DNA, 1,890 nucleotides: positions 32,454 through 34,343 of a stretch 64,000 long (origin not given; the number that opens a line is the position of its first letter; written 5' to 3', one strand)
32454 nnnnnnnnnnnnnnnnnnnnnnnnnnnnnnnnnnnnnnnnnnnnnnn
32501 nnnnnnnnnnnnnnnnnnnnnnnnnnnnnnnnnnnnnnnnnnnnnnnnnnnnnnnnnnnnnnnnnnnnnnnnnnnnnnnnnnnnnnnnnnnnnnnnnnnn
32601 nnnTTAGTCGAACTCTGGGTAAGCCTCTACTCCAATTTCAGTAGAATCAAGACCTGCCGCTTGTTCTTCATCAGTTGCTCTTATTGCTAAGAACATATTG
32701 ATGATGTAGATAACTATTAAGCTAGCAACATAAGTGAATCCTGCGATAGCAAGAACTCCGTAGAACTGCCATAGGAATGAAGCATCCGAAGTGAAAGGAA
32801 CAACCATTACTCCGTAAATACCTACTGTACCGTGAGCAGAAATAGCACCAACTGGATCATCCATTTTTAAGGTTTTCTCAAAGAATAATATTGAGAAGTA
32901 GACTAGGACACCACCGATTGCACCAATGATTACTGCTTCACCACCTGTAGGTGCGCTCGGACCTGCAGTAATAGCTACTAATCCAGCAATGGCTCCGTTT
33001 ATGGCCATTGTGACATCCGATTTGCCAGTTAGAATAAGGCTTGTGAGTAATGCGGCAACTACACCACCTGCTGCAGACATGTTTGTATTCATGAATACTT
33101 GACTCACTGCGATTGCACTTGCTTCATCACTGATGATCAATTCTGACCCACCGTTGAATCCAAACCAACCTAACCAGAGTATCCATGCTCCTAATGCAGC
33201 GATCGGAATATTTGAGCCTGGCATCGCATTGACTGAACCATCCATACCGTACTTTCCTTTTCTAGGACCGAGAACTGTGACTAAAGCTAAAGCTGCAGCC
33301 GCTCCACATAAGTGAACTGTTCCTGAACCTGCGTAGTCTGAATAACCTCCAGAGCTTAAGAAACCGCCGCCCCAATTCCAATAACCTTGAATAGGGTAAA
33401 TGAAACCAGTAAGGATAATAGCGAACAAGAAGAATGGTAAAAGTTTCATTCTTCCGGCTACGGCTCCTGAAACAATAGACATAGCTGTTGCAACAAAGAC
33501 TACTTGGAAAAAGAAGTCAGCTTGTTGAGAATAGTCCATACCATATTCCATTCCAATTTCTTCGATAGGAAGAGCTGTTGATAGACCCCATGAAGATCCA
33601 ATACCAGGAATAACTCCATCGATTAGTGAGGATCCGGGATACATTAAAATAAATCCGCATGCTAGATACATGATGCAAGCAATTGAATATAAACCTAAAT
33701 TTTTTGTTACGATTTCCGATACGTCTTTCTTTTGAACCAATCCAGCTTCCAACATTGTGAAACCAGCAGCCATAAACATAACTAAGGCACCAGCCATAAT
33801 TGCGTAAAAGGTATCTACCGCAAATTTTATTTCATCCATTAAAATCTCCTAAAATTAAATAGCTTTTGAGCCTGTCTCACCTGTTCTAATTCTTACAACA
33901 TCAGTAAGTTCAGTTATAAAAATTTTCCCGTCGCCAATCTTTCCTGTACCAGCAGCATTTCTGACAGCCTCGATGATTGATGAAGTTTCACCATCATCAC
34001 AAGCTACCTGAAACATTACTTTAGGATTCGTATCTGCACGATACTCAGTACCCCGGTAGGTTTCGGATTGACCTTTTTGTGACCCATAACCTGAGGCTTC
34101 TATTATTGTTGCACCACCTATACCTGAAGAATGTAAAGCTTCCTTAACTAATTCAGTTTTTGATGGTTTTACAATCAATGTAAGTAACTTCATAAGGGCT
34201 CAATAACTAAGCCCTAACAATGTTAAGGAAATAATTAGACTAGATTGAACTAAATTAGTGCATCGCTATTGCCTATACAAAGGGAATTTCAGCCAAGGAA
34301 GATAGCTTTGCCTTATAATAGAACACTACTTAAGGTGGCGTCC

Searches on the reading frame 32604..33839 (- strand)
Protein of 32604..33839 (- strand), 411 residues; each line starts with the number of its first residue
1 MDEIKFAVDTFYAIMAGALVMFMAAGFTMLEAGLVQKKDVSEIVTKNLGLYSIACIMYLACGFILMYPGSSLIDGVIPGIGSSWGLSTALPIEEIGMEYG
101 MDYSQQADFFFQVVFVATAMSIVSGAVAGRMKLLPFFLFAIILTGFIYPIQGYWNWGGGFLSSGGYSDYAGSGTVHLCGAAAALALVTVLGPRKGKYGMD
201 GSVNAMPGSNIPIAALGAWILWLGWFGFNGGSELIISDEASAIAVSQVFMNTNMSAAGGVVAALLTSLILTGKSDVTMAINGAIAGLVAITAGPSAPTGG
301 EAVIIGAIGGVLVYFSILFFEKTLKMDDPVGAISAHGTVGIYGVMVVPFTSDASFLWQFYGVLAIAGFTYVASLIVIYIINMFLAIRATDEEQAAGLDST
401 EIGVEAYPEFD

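Call 4: search_protein_families(library=pfam, proteins=[window:32604-33839:-], max_evalue=1)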
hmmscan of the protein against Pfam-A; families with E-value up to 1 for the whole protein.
window:32604-33839:- (411 aa): 1 family
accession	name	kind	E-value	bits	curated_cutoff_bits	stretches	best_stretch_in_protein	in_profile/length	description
PF00909.26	Ammonium_transp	-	4e-93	312.7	23.2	1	14-407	4-399/399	Ammonium Transporter Family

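Call 21: find_related_loci(query=window:32604-33839:-, collection=genome_contigs, flank=3000)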
Query window:32604-33839:- (411 aa) in genome_contigs; peptide patterns used: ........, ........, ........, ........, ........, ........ (x = any residue, [..] = any of these).
149 stretches matched a pattern; 93 encode a relative of the query (tblastn E <= 1e-3); the best 80 are kept; 80 distinct loci.
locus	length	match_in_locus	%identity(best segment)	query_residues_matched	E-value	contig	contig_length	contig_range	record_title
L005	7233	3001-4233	100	1-411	0e+0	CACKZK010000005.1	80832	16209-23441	uncultured SAR86 cluster bacterium isolate AG-461-A21 genome assembly, contig: AG-461-A21_NODE_5, whole genome shotgun s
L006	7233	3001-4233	99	1-411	0e+0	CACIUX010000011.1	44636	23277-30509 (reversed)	uncultured SAR86 cluster bacterium isolate AG-914-F13 genome assembly, contig: AG-914-F13_NODE_11, whole genome shotgun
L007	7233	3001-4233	98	1-411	0e+0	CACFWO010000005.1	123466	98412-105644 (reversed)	uncultured SAR86 cluster bacterium isolate AG-909-C16 genome assembly, contig: AG-909-C16_NODE_5, whole genome shotgun s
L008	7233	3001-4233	98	1-411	0e+0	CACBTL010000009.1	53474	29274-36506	uncultured SAR86 cluster bacterium isolate AG-359-K03 genome assembly, contig: AG-359-K03_NODE_9, whole genome shotgun s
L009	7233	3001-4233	96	1-411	0e+0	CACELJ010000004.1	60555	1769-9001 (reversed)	uncultured SAR86 cluster bacterium isolate AG-905-N06 genome assembly, contig: AG-905-N06_NODE_4, whole genome shotgun s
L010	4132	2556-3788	96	1-411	0e+0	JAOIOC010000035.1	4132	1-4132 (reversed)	SAR86 cluster bacterium isolate AH-736-O06 AH-736-O06_NODE_34, whole genome shotgun sequence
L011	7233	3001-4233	96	1-411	0e+0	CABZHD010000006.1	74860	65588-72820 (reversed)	MAG: uncultured SAR86 cluster bacterium isolate AG-895-O02 genome assembly, contig: AG-895-O02_NODE_6, whole genome shot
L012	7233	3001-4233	96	1-411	0e+0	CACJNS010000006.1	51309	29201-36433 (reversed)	uncultured SAR86 cluster bacterium isolate AG-915-K19 genome assembly, contig: AG-915-K19_NODE_6, whole genome shotgun s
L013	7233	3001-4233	96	1-411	0e+0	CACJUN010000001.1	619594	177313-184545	MAG: uncultured SAR86 cluster bacterium isolate AG-453-B11 genome assembly, contig: AG-453-B11_NODE_1, whole genome shot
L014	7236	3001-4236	86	1-411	0e+0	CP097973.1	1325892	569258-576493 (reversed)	SAR86 cluster bacterium isolate D2474-A1-1 chromosome, complete genome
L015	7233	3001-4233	91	1-411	0e+0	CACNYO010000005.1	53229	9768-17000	MAG: uncultured SAR86 cluster bacterium isolate AH-287-I17 genome assembly, contig: AH-287-I17_NODE_5, whole genome shot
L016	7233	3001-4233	88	1-411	0e+0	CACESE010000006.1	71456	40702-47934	uncultured SAR86 cluster bacterium isolate AG-907-D15 genome assembly, contig: AG-907-D15_NODE_6, whole genome shotgun s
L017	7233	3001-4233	88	1-411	0e+0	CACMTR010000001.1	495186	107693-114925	MAG: uncultured SAR86 cluster bacterium isolate AG-892-C21 genome assembly, contig: AG-892-C21_NODE_1, whole genome shot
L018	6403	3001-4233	87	1-411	0e+0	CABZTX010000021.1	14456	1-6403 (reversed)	MAG: uncultured SAR86 cluster bacterium isolate AG-337-P19 genome assembly, contig: AG-337-P19_NODE_21, whole genome sho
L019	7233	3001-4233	88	1-411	0e+0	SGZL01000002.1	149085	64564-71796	MAG: Gammaproteobacteria bacterium isolate MED-G141 Gammaproteobacteria-MED-G141-C2, whole genome shotgun sequence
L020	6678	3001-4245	86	1-411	0e+0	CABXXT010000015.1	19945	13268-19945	MAG: uncultured SAR86 cluster bacterium isolate AG-325-J11 genome assembly, contig: AG-325-J11_NODE_15, whole genome sho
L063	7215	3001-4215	75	1-406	0e+0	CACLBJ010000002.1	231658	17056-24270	uncultured SAR86 cluster bacterium isolate AG-461-E16 genome assembly, contig: AG-461-E16_NODE_2, whole genome shotgun s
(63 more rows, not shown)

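Call 63: search_protein_families(library=phrogs, proteins=[L193:8794-10449:-, L193:6581-8791:-, L193:3713-4696:-], max_evalue=0.001)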
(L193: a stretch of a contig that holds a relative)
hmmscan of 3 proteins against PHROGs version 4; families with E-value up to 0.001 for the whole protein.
L193:8794-10449:- (551 aa): 6 families
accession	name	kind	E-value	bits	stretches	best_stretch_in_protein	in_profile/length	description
phrog_979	-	head and packaging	1.5e-62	213.2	1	55-342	85-413/642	terminase large subunit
phrog_2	-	head and packaging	2.3e-34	120.2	1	71-530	243-599/807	terminase large subunit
phrog_9526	-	head and packaging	3.8e-20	73.5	1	113-268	7-169/280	terminase large subunit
phrog_5653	-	head and packaging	4.5e-17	63.4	1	333-525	1-181/199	terminase large subunit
phrog_10250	-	head and packaging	1.8e-08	35.4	1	320-523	3-214/228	terminase large subunit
phrog_6672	-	head and packaging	0.00093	19.8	0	437-523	43-128/145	terminase large subunit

L193:6581-8791:- (736 aa): 3 families
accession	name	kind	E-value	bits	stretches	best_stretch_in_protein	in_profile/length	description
phrog_332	-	connector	2.3e-80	271.5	1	33-687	7-546/560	head-tail adaptor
phrog_1216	-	head and packaging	1.6e-40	140.4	1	277-638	209-577/714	portal protein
phrog_156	-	head and packaging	1.4e-07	31.4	1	208-540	87-420/681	portal protein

L193:3713-4696:- (327 aa): 2 families
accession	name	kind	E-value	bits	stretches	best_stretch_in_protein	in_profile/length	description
phrog_267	-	head and packaging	6.8e-69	234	1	17-325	26-326/410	major head protein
phrog_283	-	head and packaging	2.3e-16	61.1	1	26-285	5-242/385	major head protein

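Call 80: search_protein_families(library=pfam, proteins=[L063:2365-2973:+, L020:4345-5454:-, L020:5516-6241:+, L200:365-1249:-, L193:11330-11668:-, L193:11652-12095:-, L170:4708-5058:+], max_evalue=0.001)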
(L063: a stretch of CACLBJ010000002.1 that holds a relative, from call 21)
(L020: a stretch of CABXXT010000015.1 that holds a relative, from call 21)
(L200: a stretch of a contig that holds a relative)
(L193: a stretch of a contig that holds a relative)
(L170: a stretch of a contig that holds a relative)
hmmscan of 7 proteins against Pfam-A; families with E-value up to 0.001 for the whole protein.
L063:2365-2973:+ (202 aa): 1 family
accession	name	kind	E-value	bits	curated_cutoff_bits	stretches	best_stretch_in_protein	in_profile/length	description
PF09694.16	Gcw_chp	-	5.4e-25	89.2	24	1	21-110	9-100/230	Bacterial protein of unknown function (Gcw_chp)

L020:4345-5454:- (369 aa): 1 family
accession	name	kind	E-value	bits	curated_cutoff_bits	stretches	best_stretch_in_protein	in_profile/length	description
PF01553.26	Acyltransferase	-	1.5e-08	35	23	1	87-163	2-77/132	Acyltransferase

L020:5516-6241:+ (241 aa): 2 families
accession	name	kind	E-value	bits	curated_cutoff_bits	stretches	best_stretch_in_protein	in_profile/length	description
PF03009.23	GDPD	-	3e-37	129.5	23.6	1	15-235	1-243/244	Glycerophosphoryl diester phosphodiesterase family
PF13653.12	GDPD_2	-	1.4e-06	29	27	1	208-232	3-27/30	Glycerophosphoryl diester phosphodiesterase family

L200:365-1249:- (294 aa): 11 families
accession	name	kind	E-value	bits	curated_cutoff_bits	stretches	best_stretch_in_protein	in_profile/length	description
PF01926.29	MMR_HSR1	-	1e-25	90.5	21.9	1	8-122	2-113/113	50S ribosome-binding GTPase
PF07650.23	KH_2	-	9.4e-15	54.7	22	1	206-281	1-77/78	KH domain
PF02421.24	FeoB_N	-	1e-12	48.3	27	1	8-166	3-156/156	Ferrous iron transport protein B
PF00009.33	GTP_EFTU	-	1.9e-10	41.1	26.5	1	54-172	70-188/188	Elongation factor Tu GTP binding domain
PF00350.29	Dynamin_N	-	3.6e-09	37.3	27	0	10-41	3-34/168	Dynamin family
PF10662.15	PduV-EutP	-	7.5e-06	26.2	21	1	10-165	6-140/143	Ethanolamine utilisation - propanediol utilisation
PF09547.16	SpoIVA_ATPase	-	8.3e-05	22.5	26.6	1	93-170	160-236/237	Stage IV sporulation protein A, ATPase domain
PF03193.22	RsgA_GTPase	-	8.8e-05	22.8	30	0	8-64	109-169/174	RsgA GTPase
PF00071.28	Ras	-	0.00022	21.3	21.6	1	10-170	4-160/162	Ras family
PF04670.18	Gtr1_RagA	-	0.00028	20.8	22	1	10-130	4-128/232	Gtr1/RagA G protein conserved region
PF02492.25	cobW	-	0.00059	19.9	20.7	0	80-131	109-161/180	CobW/HypB/UreG, nucleotide-binding domain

L193:11330-11668:- (112 aa): 1 family
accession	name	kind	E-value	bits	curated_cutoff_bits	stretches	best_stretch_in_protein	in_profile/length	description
PF01521.26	Fe-S_biosyn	-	1.2e-12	48.5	26.3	1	3-105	1-109/110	Iron-sulphur cluster biosynthesis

L193:11652-12095:- (147 aa): 1 family
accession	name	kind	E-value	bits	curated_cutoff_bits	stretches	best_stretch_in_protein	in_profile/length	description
PF01592.21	NifU_N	-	5.7e-39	133.6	22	1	3-131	2-125/127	NifU-like N terminal domain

L170:4708-5058:+ (116 aa): 0 families

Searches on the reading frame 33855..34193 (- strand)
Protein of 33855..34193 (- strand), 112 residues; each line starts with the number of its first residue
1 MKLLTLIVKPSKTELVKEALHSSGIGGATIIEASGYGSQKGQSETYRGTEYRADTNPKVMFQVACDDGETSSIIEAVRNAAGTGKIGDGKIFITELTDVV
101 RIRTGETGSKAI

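Call 4: search_protein_families(library=pfam, proteins=[window:33855-34193:-], max_evalue=1)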
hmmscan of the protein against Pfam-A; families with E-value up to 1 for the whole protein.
window:33855-34193:- (112 aa): 2 families
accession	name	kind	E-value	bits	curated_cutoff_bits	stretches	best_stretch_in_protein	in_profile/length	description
PF00543.27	P-II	-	3.8e-26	91.9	25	1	1-106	1-102/102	Nitrogen regulatory protein P-II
PF11582.13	DUF3240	-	0.039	14.4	21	1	3-82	6-84/102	Protein of unknown function (DUF3240)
